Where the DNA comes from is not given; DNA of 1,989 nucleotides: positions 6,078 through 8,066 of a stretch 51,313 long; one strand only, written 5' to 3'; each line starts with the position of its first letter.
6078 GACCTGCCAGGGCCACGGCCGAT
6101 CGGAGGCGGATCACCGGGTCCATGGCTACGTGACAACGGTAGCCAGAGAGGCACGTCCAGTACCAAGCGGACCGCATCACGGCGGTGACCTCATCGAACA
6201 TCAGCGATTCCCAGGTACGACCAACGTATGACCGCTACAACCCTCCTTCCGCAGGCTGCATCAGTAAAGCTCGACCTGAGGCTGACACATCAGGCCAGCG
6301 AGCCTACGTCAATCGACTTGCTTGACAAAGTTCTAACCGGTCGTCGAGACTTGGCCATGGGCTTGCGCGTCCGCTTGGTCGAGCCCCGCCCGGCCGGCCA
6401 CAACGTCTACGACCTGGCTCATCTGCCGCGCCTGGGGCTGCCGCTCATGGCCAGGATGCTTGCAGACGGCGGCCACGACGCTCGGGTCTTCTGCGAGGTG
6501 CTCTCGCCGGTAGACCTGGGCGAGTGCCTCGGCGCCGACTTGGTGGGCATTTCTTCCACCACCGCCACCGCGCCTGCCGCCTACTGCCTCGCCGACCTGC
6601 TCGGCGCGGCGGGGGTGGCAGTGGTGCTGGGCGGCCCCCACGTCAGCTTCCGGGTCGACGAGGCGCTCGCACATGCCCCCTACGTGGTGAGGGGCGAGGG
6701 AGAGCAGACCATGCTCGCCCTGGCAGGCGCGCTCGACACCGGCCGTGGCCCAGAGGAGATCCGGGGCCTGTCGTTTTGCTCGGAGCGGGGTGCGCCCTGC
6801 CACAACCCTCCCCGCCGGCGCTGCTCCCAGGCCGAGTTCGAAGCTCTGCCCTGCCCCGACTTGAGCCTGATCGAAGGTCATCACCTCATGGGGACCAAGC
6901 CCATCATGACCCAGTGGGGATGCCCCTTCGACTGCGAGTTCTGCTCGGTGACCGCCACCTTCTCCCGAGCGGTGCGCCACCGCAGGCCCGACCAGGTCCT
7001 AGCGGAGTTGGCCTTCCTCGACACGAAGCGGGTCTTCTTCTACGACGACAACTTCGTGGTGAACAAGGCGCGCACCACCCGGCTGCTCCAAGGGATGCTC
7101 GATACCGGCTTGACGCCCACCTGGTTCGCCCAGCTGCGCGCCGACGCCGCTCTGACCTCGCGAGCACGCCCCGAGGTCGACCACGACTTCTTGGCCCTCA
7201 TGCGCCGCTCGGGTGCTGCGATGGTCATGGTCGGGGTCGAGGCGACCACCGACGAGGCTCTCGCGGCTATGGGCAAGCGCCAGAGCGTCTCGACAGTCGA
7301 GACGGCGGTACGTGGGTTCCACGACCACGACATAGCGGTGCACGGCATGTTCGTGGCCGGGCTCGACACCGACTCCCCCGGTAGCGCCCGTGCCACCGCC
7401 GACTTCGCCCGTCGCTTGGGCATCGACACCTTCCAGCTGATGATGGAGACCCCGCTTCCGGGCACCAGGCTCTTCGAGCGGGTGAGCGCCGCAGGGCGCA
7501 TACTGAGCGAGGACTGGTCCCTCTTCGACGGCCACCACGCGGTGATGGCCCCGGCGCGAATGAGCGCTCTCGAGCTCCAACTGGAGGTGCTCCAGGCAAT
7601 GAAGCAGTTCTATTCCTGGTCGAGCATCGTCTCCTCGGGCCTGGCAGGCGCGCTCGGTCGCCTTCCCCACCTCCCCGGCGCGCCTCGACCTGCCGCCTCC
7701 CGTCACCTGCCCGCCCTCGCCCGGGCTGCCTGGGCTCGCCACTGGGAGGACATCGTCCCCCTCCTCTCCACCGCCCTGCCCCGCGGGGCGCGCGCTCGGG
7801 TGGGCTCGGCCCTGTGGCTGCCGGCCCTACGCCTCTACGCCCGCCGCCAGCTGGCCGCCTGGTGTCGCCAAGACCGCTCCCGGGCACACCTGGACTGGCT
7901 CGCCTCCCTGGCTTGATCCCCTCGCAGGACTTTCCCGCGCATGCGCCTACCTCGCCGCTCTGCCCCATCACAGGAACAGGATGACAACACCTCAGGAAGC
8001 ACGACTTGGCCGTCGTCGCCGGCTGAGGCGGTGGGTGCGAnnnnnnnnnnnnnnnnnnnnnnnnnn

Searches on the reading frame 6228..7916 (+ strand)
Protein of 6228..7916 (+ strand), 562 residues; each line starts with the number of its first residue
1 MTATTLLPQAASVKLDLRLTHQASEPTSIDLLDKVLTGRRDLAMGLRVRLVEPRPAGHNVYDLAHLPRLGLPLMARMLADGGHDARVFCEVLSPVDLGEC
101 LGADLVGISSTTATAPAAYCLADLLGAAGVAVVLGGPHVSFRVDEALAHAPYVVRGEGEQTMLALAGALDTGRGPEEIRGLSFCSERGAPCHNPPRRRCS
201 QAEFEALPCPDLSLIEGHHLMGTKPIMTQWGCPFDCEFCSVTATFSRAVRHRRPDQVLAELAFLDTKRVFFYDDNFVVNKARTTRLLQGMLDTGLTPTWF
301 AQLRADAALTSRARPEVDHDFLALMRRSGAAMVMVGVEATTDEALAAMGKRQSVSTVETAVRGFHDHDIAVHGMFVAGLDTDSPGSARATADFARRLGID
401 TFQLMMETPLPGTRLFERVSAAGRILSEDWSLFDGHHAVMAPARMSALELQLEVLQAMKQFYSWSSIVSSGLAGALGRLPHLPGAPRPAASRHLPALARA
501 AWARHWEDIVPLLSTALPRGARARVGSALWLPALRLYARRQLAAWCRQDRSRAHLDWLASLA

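Call 78: search_protein_families(library=pfam, proteins=[window:6228-7916:+], max_evalue=0.001)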
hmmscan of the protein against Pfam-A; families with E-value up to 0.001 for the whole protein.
window:6228-7916:+ (562 aa): 2 families
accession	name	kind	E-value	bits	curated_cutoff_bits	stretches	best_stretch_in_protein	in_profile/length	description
PF02310.24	B12-binding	-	5.5e-12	46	32.1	1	67-165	13-120/121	B12 binding domain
PF04055.27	Radical_SAM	-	8.6e-12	46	29.5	1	231-393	6-165/166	Radical SAM superfamily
